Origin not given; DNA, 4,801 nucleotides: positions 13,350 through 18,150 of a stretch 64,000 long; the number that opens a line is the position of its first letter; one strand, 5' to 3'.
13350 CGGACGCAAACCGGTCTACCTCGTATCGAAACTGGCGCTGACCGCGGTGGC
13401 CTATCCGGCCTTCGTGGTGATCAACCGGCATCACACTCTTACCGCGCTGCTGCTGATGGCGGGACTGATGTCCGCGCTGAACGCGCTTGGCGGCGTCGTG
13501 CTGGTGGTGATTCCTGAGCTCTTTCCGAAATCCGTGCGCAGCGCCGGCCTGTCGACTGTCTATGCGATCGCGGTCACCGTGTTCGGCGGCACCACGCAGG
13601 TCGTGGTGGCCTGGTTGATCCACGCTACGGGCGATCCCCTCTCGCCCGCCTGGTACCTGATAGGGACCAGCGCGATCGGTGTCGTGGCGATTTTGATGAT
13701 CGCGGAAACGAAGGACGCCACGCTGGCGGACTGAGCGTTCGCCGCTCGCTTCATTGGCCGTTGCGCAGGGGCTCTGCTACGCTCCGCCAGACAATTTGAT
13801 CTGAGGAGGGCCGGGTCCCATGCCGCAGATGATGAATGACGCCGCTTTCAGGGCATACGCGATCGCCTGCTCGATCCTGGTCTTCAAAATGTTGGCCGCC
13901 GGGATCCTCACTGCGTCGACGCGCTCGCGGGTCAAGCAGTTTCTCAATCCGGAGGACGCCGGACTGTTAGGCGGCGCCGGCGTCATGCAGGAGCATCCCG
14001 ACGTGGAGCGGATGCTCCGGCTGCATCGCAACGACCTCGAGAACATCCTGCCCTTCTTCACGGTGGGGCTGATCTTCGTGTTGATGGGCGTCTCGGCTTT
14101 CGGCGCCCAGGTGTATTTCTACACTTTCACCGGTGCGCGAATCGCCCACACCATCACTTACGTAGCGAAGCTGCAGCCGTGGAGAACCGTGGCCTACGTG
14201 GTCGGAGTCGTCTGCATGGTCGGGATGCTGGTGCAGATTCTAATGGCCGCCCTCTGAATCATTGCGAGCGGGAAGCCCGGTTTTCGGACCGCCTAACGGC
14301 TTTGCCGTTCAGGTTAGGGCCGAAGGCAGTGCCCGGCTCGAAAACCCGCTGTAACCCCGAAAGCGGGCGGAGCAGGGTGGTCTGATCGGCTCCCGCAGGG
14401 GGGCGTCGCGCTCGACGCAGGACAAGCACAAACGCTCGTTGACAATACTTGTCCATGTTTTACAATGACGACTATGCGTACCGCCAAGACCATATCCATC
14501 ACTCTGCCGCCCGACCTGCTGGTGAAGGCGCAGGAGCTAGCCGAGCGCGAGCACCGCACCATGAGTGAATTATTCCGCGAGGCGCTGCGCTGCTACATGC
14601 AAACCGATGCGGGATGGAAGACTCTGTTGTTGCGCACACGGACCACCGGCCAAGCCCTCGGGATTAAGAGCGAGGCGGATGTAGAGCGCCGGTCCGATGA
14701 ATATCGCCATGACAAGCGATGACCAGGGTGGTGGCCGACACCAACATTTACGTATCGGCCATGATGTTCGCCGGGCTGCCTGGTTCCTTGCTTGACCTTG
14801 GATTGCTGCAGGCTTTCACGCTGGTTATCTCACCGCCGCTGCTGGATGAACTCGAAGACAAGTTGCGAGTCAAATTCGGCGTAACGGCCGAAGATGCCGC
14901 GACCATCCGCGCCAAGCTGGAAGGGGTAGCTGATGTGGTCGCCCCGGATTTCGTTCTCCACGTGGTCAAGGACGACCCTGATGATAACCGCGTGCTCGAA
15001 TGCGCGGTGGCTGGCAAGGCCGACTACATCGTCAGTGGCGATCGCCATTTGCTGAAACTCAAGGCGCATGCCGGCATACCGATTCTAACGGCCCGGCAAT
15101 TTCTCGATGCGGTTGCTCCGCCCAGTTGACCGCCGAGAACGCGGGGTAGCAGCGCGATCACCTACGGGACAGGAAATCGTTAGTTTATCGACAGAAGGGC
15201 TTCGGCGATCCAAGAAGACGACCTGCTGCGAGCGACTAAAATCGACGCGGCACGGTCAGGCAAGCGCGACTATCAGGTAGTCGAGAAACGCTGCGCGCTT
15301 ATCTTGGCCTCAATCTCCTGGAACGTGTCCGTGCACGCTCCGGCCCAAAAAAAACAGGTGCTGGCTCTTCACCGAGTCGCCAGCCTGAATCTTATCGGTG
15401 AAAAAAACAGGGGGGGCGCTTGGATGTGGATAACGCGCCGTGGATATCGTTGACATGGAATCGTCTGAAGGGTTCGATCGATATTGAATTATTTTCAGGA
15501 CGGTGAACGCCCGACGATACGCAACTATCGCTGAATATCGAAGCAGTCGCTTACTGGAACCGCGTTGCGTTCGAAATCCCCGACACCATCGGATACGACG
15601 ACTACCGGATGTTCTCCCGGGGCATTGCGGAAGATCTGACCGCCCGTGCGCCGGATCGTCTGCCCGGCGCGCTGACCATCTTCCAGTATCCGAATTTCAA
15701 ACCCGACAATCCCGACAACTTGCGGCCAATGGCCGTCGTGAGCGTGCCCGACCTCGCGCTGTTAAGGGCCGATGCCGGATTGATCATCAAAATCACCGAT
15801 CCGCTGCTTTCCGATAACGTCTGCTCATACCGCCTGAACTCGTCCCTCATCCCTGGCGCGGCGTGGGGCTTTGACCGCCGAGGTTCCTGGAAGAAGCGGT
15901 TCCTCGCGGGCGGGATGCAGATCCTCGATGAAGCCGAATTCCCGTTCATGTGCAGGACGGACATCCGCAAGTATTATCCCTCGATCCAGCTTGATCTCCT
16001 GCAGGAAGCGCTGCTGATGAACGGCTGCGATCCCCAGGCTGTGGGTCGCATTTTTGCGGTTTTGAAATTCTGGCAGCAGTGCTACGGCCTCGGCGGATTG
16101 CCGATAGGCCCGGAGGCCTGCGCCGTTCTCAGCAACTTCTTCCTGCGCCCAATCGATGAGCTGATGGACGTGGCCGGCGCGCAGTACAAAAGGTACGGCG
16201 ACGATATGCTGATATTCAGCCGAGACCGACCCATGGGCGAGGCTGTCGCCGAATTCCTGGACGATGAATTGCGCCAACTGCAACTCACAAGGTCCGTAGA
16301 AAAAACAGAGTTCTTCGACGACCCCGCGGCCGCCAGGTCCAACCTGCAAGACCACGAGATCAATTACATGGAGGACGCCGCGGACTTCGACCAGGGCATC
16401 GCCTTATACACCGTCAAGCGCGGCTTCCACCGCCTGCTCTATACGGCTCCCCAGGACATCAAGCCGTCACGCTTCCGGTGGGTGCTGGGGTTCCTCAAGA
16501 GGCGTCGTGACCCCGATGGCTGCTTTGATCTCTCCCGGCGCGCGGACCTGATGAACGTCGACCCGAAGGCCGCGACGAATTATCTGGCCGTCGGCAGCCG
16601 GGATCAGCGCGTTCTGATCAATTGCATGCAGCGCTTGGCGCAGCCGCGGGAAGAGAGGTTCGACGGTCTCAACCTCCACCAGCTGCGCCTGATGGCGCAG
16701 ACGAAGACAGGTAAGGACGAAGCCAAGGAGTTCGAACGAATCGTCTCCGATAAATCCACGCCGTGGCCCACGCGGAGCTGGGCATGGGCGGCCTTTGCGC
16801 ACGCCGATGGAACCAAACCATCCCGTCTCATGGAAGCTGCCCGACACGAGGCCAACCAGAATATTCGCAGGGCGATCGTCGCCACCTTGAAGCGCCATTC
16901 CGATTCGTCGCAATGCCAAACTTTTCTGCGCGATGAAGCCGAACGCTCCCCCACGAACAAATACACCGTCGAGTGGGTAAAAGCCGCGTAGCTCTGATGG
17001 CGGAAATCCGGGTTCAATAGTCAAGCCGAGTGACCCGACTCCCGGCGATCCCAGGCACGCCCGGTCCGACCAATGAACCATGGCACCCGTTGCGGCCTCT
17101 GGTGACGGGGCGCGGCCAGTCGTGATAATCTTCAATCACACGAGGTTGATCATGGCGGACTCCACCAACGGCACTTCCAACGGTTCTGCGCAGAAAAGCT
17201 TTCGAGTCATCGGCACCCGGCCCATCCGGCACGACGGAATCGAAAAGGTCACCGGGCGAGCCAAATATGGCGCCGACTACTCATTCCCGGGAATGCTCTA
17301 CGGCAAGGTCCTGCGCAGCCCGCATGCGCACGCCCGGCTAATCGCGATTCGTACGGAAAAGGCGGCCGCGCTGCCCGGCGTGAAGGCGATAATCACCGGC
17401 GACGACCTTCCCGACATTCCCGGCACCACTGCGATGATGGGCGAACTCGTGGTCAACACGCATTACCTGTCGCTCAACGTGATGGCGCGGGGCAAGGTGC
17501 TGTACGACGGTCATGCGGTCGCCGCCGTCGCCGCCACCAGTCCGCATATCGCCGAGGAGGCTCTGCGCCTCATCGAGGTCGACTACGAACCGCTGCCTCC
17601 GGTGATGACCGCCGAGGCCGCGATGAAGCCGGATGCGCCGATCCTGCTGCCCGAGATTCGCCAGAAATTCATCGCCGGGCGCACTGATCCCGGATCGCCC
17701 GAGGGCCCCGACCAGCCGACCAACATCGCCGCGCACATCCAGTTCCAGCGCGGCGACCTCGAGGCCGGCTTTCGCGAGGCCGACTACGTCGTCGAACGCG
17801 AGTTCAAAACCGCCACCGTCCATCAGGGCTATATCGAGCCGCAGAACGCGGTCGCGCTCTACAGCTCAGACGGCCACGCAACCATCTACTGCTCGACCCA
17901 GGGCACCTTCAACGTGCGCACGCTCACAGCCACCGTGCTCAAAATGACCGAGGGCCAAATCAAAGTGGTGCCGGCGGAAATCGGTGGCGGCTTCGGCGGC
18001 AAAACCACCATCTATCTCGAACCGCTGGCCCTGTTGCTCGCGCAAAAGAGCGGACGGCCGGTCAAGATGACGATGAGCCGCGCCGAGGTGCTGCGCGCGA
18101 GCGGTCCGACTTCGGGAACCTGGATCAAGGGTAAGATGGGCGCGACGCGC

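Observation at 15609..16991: Stand-alone Abi/UG-class reverse transcriptase with a helical-repeat C-terminus, co-directional with an RHH-PIN pair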

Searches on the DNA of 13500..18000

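Call 7: search_rna_families(source=window, start=13500, end=18000, threshold=evalue, max_evalue=1)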
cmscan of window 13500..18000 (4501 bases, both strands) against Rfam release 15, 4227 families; matches with E-value up to 1: 0.
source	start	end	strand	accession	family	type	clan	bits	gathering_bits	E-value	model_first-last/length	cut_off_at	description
